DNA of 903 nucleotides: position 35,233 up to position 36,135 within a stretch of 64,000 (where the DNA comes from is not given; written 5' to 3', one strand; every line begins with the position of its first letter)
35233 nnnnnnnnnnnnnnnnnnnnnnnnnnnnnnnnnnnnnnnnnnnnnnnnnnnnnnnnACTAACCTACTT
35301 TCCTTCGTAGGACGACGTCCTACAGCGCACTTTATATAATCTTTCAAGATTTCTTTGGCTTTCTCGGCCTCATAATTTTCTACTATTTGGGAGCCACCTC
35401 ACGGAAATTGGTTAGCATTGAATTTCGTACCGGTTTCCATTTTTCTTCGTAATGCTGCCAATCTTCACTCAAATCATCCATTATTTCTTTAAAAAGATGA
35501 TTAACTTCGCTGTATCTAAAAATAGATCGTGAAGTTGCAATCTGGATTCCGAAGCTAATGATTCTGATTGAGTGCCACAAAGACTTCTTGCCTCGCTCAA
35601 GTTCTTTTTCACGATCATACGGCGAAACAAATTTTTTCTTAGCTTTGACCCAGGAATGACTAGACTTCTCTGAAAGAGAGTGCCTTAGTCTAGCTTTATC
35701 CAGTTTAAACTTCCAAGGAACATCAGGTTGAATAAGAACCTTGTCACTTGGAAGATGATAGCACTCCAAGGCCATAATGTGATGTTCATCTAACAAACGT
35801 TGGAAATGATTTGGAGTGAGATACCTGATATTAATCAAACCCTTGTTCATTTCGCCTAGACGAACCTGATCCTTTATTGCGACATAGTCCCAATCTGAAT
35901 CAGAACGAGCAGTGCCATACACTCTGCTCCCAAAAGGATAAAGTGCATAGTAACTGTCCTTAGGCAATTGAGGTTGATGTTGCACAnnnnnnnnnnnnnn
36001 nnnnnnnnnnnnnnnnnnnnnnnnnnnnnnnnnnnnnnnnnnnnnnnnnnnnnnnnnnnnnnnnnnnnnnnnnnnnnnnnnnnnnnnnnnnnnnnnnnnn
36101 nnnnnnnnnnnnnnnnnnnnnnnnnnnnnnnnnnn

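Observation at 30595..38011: Higher-GC island encoding an NAD+/ADP-ribose metabolism module (NAMPT, nucleotidyltransferase, ADP-ribosylglycohydrolase and partners)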

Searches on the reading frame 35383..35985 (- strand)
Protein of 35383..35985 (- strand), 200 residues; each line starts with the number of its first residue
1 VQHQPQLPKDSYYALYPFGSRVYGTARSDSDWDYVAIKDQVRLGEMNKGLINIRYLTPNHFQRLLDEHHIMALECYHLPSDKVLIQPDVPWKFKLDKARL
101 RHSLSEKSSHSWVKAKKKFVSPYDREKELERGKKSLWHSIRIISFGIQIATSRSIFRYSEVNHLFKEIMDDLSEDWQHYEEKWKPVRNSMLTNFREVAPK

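Call 3: search_protein_families(library=pfam, proteins=[window:35383-35985:-], max_evalue=0.01)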
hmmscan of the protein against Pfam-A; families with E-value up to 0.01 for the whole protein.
window:35383-35985:- (200 aa): 1 family
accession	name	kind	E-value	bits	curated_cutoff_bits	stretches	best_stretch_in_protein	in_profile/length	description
PF01909.29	NTP_transf_2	-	0.0092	16.8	21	0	14-57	16-61/93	Nucleotidyltransferase domain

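Call 10: search_dna_similar(query=window:35383-35985:-, collection=phages, mode=protein, max_rows=25)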
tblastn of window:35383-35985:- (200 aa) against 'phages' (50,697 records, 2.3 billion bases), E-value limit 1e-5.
Records with a match: 59; places in all: 59; records where one place covers at least 80% of the query: 59.
Best place of each record, by identity: <60% 59.
By first word of the organism name: Bacillus 35; Prevotella 15; uncultured 2; Stenotrophomonas 2; Xanthomonas 2; Salicola 1; Vibrio 1; Lysinibacillus 1.
By host as written in the record: Prevotella sp. 15; Bacillus anthracis Sterne 10; Bacillus anthracis 7; Bacillus cereus 6; - 2; Bacillus cereus VKM B-370 2; Bacillus subtilis BEST7003 2; Bacillus subtilis 2; and 12 more.
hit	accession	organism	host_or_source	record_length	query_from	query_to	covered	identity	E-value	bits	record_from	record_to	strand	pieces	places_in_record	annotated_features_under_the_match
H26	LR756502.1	uncultured phage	metagenomic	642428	13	195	92%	44.4%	2e-37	142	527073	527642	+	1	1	record has no annotation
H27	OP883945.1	Stenotrophomonas phage CM1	Stenotrophomonas maltophilia SRM01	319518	14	200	94%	41.5%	9e-33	129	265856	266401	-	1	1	record has no annotation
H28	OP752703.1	Stenotrophomonas phage RAS14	Stenotrophomonas maltophilia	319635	14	200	94%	41.5%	9e-33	129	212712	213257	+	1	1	hypothetical protein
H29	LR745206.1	uncultured phage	metagenomic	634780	13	200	94%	39.9%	5e-33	130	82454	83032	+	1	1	record has no annotation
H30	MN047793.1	Xanthomonas phage Xoo-sp13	Xanthomonas oryzae pv. oryzae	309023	14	200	94%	39.6%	3e-28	116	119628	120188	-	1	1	hypothetical protein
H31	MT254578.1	Bacillus phage Izhevsk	Bacillus cereus VKM B-370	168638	15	199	93%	38.0%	6e-27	112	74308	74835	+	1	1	putative nucleotidyltransferase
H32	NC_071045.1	Bacillus phage Izhevsk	Bacillus cereus VKM B-370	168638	15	199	93%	38.0%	6e-27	112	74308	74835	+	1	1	nucleotidyltransferase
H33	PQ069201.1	Bacillus phage C30-3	Bacillus sp. C30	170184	15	199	93%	37.9%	1e-29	120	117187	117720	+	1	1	record has no annotation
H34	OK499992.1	Bacillus phage vB_BanS_Nate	Bacillus anthracis Sterne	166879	15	199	93%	37.8%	5e-26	109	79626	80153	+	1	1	nucleotidyltransferase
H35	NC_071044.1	Bacillus phage vB_BanS_Nate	Bacillus anthracis Sterne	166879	15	199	93%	37.8%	5e-26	109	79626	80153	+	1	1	nucleotidyltransferase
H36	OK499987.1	Bacillus phage vB_BanS_MrDarsey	Bacillus anthracis Sterne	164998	15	199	93%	37.0%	4e-25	107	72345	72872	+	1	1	nucleotidyltransferase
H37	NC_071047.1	Bacillus phage vB_BanS_MrDarsey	Bacillus anthracis Sterne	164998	15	199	93%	37.0%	4e-25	107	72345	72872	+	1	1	nucleotidyltransferase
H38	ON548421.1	Bacillus phage vB_BanS-Thrax5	Bacillus anthracis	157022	15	199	93%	36.8%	1e-27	114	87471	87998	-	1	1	nucleotidyltransferase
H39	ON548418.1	Bacillus phage vB_BanS-Thrax2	Bacillus anthracis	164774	15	199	93%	36.8%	6e-27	112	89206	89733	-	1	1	hypothetical protein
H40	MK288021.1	Bacillus phage pW2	Bacillus cereus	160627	15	199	93%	36.8%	2e-26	110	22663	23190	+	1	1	hypothetical protein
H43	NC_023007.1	Bacillus phage vB_BanS-Tsamsa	Bacillus anthracis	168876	15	199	93%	36.5%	1e-24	105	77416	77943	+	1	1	hypothetical protein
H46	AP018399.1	Xanthomonas phage XacN1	Xanthomonas citri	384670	14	200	94%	35.9%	7e-28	115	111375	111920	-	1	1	hypothetical protein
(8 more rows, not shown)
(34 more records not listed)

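Call 11: search_protein_families(library=phrogs, proteins=[window:35383-35985:-], max_evalue=0.01)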
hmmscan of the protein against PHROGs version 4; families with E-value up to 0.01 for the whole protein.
window:35383-35985:- (200 aa): 1 family
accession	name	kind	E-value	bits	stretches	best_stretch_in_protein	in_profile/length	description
phrog_388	-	DNA, RNA and nucleotide metabolism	3.5e-11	43.8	1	3-151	29-179/351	nucleotidyltransferase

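Call 12: search_protein_families(library=ncbifam, proteins=[window:35383-35985:-], max_evalue=0.01)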
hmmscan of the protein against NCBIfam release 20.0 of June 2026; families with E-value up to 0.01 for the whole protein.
window:35383-35985:- (200 aa): 1 family
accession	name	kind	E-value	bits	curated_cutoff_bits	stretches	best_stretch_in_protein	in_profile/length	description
NF047752.1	MntA_antitoxin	equivalog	0.00022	21.1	60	1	11-33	6-28/106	type VII toxin-antitoxin system MntA family adenylyltransferase antitoxin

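Call 24: get_annotated_region(hit=H43, flank=5000)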
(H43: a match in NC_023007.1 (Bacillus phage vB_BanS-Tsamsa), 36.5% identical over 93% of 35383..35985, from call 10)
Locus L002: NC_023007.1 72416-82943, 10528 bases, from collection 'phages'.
description: Bacillus phage vB_BanS-Tsamsa, complete genome.
organism: Bacillus phage vB_BanS-Tsamsa (NCBI taxid 1308863)
taxonomy: Viruses; Duplodnaviria; Heunggongvirae; Uroviricota; Caudoviricetes; Joanripponvirinae; Tsamsavirus; Tsamsavirus tsamsa
host: Bacillus anthracis; source: -; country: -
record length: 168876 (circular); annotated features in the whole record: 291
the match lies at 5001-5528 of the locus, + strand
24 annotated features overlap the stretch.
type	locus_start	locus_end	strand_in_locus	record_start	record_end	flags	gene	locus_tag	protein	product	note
CDS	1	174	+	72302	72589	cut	-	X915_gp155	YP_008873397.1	hypothetical protein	gp155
CDS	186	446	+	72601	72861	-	-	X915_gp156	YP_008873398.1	hypothetical protein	gp156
CDS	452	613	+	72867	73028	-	-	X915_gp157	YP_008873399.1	hypothetical protein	gp157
CDS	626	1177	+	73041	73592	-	-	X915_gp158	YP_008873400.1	guanylate kinase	gp158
CDS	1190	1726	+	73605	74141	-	-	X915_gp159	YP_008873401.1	hypothetical protein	gp159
CDS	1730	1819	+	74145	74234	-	-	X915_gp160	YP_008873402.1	hypothetical protein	gp160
CDS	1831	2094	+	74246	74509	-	-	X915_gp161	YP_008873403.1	hypothetical protein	gp161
CDS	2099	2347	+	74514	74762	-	-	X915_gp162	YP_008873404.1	hypothetical protein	gp162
CDS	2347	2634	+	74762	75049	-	-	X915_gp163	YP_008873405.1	hypothetical protein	gp163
CDS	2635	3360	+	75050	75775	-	-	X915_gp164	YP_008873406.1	metal-dependent hydrolase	gp164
CDS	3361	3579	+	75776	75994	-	-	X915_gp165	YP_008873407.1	hypothetical protein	gp165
CDS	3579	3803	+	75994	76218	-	-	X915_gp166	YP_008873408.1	hypothetical protein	gp166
CDS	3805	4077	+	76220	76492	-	-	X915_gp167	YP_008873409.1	hypothetical protein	gp167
CDS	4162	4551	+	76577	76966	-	-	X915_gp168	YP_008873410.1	hypothetical protein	gp168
CDS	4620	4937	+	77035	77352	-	-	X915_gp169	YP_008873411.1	hypothetical protein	gp169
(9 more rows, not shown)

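Call 25: get_annotated_region(hit=H46, flank=5000)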
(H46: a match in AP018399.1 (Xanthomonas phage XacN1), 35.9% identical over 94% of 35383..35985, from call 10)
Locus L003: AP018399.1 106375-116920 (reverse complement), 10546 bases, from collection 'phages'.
description: Xanthomonas phage XacN1 DNA, complete genome.
organism: Xanthomonas phage XacN1 (NCBI taxid 2042251)
taxonomy: Viruses; Duplodnaviria; Heunggongvirae; Uroviricota; Caudoviricetes
host: Xanthomonas citri; source: -; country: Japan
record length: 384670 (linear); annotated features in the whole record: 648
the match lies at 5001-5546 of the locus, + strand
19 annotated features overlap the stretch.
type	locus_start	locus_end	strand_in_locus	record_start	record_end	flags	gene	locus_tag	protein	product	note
CDS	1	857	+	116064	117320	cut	-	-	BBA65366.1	predicted ORF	ORF218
CDS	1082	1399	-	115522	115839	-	-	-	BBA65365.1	predicted ORF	ORF217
CDS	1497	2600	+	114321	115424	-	-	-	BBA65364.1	bifunctional nicotinamide mononucleotide adenylyltransferase/ADP-ribose pyrophosphatase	ORF216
CDS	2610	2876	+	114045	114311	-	-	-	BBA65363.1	predicted ORF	ORF215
CDS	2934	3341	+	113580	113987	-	-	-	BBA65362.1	hypothetical protein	ORF214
CDS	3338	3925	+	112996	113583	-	-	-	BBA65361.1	DUF1768 domain containing protein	ORF213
CDS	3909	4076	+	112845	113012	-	-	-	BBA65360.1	predicted ORF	ORF212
CDS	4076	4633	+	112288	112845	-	-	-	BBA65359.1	hypothetical protein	ORF211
CDS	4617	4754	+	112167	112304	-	-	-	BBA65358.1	predicted ORF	ORF210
CDS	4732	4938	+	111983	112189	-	-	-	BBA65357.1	predicted ORF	ORF209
CDS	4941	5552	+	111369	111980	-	-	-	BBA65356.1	hypothetical protein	ORF208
CDS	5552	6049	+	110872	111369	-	-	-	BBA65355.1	N-acetyltransferase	ORF207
CDS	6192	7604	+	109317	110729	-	-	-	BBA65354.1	nicotinate phosphoribosyltransferase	ORF206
CDS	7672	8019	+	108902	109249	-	-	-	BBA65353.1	predicted ORF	ORF205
CDS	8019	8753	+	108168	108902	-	-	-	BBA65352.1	deoxycytidylate deaminase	ORF204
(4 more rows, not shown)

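Call 26: find_homologous_proteins(query=window:35383-35985:-, max_evalue=0.00001)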
Query window:35383-35985:- (200 aa): 220 proteins with E <= 0.00001 among 255 candidates; the best 120 are listed.
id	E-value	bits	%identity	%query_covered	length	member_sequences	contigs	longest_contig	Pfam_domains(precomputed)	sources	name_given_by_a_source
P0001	1.2e-132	458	100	100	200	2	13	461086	-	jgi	-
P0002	6.5e-96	338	73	99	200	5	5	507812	-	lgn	-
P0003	8.8e-94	331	75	94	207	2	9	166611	PF01909.30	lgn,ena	-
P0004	4.6e-83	296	67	98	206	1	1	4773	-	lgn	-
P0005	3.6e-76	273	60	99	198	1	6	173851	-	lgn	-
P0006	7.2e-75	269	64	94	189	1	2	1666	-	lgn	-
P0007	7.0e-72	259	56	99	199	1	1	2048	-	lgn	-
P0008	2.0e-70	255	57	99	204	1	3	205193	-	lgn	-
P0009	2.7e-70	254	57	99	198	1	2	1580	-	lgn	-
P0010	1.9e-67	245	56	94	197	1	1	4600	-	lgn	-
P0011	5.4e-67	243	57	94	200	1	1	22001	-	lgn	-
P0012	1.2e-66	242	55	97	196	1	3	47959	-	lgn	-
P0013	1.2e-66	242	55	99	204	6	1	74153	-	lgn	-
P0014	2.6e-66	241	54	99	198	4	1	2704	-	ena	-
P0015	1.1e-65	239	58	96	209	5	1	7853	PF18765.8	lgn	-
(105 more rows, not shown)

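Call 27: find_encoding_contigs(protein=P0002, flank=10000, max_places=2)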
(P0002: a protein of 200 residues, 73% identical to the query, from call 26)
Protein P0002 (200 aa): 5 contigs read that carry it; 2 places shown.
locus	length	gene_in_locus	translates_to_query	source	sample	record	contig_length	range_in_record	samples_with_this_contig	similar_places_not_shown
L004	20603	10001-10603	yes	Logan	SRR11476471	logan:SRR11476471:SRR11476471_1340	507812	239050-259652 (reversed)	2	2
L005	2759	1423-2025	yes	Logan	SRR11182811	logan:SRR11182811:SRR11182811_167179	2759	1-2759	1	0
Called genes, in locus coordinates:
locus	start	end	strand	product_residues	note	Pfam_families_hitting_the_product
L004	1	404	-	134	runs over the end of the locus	-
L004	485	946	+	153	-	PF11750:DUF3307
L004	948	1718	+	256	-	PF03602:Cons_hypoth95 (faint), PF01555:N6_N4_Mtase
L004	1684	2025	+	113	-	-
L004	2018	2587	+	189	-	PF01551:Peptidase_M23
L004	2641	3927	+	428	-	PF04127:DFP (faint)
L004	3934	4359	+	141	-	-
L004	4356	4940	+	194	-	PF05063:MT-A70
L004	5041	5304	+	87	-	-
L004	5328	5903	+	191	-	PF11697:DUF3293, PF23780:S-AdoMet_lyase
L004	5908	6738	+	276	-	PF03721:UDPG_MGDP_dh_N, PF00984:UDPG_MGDP_dh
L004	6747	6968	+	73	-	-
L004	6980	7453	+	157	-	-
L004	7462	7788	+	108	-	PF01521:Fe-S_biosyn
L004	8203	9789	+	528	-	PF18127:NAMPT_N (faint), PF04095:NAPRTase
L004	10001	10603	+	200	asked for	-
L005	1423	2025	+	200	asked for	-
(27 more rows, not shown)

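Call 28: find_encoding_contigs(protein=P0008, flank=10000, max_places=2)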
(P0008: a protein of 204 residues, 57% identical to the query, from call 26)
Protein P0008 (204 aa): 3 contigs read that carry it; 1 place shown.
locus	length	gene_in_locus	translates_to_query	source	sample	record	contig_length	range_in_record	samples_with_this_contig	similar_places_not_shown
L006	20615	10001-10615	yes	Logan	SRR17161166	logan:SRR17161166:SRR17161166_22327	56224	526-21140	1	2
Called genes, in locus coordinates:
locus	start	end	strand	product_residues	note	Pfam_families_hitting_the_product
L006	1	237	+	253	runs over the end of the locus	?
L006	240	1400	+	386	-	-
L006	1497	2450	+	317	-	PF02777:Sod_Fe_C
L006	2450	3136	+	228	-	-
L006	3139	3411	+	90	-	-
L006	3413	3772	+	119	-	-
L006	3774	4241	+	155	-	-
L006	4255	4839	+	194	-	-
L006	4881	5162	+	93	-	-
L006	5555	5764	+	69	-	-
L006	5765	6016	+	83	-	-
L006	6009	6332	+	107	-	-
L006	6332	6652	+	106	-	-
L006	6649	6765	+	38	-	-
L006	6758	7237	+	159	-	PF00961:LAGLIDADG_1 (weak)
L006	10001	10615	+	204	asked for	-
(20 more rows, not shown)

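Call 34: find_related_loci(query=A1, collection=viral_contigs, flank=10000)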
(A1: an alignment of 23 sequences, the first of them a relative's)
Query A1 (200 aa) in viral_contigs; peptide patterns used: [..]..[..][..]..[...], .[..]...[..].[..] (x = any residue, [..] = any of these).
147 stretches matched a pattern; 81 encode a relative of the query (tblastn E <= 1e-3); the best 80 are kept; 80 distinct loci.
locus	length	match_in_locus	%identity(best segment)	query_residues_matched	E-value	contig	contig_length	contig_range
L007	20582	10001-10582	46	7-200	8e-49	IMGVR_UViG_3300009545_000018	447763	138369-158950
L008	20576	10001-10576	45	14-200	2e-47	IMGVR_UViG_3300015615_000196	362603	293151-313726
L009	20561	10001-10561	45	14-200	3e-45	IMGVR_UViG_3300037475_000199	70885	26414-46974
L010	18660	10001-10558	44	12-199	2e-43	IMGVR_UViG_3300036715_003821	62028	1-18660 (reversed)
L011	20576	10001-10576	41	4-200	9e-43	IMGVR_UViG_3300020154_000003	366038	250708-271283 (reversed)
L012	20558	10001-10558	43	15-200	2e-42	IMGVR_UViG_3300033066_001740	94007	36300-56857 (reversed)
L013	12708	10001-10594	39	4-200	2e-41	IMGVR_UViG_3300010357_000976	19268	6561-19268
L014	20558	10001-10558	42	15-200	1e-41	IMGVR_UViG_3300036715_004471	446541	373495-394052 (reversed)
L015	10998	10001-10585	40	13-200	3e-40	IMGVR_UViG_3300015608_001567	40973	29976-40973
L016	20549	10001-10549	42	14-200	1e-39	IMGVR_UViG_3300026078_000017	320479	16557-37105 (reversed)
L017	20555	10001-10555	41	15-199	1e-39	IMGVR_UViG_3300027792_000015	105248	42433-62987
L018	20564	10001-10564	40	7-200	3e-39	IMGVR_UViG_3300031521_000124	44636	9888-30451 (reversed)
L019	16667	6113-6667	41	16-200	9e-39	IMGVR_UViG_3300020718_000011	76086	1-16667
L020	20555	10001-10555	41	14-200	5e-38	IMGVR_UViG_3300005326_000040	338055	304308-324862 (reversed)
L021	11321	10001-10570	42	7-200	5e-38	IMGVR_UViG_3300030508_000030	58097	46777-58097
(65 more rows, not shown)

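Call 38: search_solved_structures(query=A1, max_evalue=1, show_alignments=2)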
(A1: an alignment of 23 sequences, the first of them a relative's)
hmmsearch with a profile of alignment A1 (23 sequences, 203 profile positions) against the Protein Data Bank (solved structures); distinct sequences matched with E-value up to 1: 17.
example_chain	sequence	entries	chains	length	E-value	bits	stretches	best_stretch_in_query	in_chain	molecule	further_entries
2ikf_A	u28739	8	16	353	0.017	18.1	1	13-46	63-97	RNA uridylyl transferase | RNA uridylyltransferase 4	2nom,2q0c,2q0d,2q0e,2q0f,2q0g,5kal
1no5_A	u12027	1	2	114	0.018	18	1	15-44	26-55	Hypothetical protein HI0073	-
7ae2_B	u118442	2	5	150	0.023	17.6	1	19-51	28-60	MNT ANTITOXIN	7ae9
6sxj_A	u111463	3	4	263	0.057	16.4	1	10-52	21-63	Streptomycin 3''-adenylyltransferase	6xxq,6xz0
9xbd_E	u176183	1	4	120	0.078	15.9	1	12-46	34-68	Nucleotidyltransferase domain-containing protein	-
1eww_A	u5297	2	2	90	0.082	15.9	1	4-47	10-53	ANTIFREEZE PROTEIN | thermal hysteresis protein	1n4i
5yep_A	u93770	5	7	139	0.11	15.4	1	4-44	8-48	Toxin-antitoxin system antidote Mnt family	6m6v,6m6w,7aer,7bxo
2rff_A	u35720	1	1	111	0.12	15.4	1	3-50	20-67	Putative nucleotidyltransferase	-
8xeo_A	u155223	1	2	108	0.32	13.9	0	17-40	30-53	MNT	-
8xeh_E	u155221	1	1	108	0.38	13.7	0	17-40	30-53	MNT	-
1l0s_A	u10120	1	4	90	0.67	12.9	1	4-47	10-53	thermal hysteresis protein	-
9dbh_A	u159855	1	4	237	0.75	12.7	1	16-79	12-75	HalB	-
9dbj_A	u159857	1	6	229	0.89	12.5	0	18-79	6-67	HalB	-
5z4a_A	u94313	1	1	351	0.94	12.4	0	16-44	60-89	Terminal uridylyltransferase Tailor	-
5z4m_A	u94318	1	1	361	0.95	12.4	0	16-44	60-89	Terminal uridylyltransferase Tailor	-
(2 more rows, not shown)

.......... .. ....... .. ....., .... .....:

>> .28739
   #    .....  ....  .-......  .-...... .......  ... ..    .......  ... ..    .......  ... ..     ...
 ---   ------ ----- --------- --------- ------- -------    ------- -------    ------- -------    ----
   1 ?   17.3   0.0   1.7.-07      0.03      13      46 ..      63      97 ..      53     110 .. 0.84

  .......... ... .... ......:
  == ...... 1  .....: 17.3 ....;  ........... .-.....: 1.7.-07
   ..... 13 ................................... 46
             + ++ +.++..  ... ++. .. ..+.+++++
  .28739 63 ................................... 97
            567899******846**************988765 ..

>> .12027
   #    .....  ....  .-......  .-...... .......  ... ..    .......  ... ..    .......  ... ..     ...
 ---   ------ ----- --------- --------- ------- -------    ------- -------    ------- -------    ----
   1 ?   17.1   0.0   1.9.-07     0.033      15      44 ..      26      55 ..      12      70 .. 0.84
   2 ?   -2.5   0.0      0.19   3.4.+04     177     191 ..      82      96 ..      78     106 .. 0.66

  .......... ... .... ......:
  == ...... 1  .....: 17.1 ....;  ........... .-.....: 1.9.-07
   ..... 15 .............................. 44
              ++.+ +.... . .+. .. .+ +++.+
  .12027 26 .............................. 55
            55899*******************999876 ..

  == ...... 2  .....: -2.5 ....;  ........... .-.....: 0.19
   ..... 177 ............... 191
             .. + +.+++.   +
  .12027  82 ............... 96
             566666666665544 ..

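Call 53: predict_structure(alignment_id=A2)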
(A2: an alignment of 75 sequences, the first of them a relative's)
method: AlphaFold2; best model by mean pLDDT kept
length: 200 residues; sequences in the alignment: 75
mean_pLDDT: 96.1   pTM: 0.91
mean pLDDT of the five models: 96.1, 95.7, 95.7, 95.4, 94.7
residues with pLDDT >= 90: 186; 70-90: 12; 50-70: 2; < 50: 0
segments of 3 or more residues with pLDDT < 50: none
pLDDT, mean of each block of 10 residues (from residue 1): 77 96 95 95 91 97 98 98 97 98 98 98 95 98 99 98 98 98 99 98
secondary structure, 60 per line:
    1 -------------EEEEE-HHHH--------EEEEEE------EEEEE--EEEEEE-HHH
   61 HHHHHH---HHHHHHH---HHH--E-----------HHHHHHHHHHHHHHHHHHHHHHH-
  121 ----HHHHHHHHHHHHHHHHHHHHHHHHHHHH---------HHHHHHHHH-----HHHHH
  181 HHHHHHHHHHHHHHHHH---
elements in order: E14-18 H20-23 E32-37 E44-48 E51-56 H58-66 H70-76 H97-119 H125-152 H162-170 H176-197

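Call 57: fold_search(model_id=the predicted structure, library=pdb)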
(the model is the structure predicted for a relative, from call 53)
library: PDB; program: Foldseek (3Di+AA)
matches with E <= 10: 395; with E <= 0.001: 19
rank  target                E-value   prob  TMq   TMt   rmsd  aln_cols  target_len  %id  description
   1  9dbj_C                3.1e-06  1.00  0.56  0.52   9.2       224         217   13  Structure of Hailong HalB R164A mutant with non-hydrolyzable dATP (released 2025-05-07)
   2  9dbj_B                3.3e-06  1.00  0.45  0.43  10.9       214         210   14  Structure of Hailong HalB R164A mutant with non-hydrolyzable dATP (released 2025-05-07)
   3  9dbj_F                9.8e-06  1.00  0.52  0.48   6.3       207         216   14  Structure of Hailong HalB R164A mutant with non-hydrolyzable dATP (released 2025-05-07)
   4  9dbh_B                1.2e-05  1.00  0.44  0.42  11.3       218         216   16  Structure of Hailong HalB in complex with oligodeoxyadenylate (released 2025-05-07)
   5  9dbh_A                1.4e-05  1.00  0.56  0.52   8.7       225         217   13  Structure of Hailong HalB in complex with oligodeoxyadenylate (released 2025-05-07)
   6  9dbj_A                1.7e-05  1.00  0.55  0.51   8.7       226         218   14  Structure of Hailong HalB R164A mutant with non-hydrolyzable dATP (released 2025-05-07)
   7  9dbi_D                1.8e-05  1.00  0.58  0.54   9.3       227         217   13  Structure of Hailong HalB D21A/D23A mutant (released 2025-05-07)
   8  9dbj_E                2.0e-05  1.00  0.55  0.51   5.8       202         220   14  Structure of Hailong HalB R164A mutant with non-hydrolyzable dATP (released 2025-05-07)
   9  9dbj_D                2.1e-05  1.00  0.54  0.51   5.9       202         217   15  Structure of Hailong HalB R164A mutant with non-hydrolyzable dATP (released 2025-05-07)
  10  9dbi_A                6.2e-05  1.00  0.60  0.55   5.4       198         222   16  Structure of Hailong HalB D21A/D23A mutant (released 2025-05-07)
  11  9dbi_B                1.1e-04  1.00  0.53  0.49  10.0       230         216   13  Structure of Hailong HalB D21A/D23A mutant (released 2025-05-07)
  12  9dbi_C                1.1e-04  1.00  0.44  0.41  13.6       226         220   12  Structure of Hailong HalB D21A/D23A mutant (released 2025-05-07)
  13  6un8_A                1.6e-04  1.00  0.38  0.33   9.4       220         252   10  Wild type ANT bound to neomycin (released 2020-05-06)
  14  6un8_B                1.7e-04  1.00  0.38  0.33   9.3       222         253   10  Wild type ANT bound to neomycin (released 2020-05-06)
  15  6p06_A                2.8e-04  1.00  0.40  0.34   9.6       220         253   10  Ternary structure of the E52D mutant of ANT-4 with Neomycin and AMPCPP (released 2020-01-29)
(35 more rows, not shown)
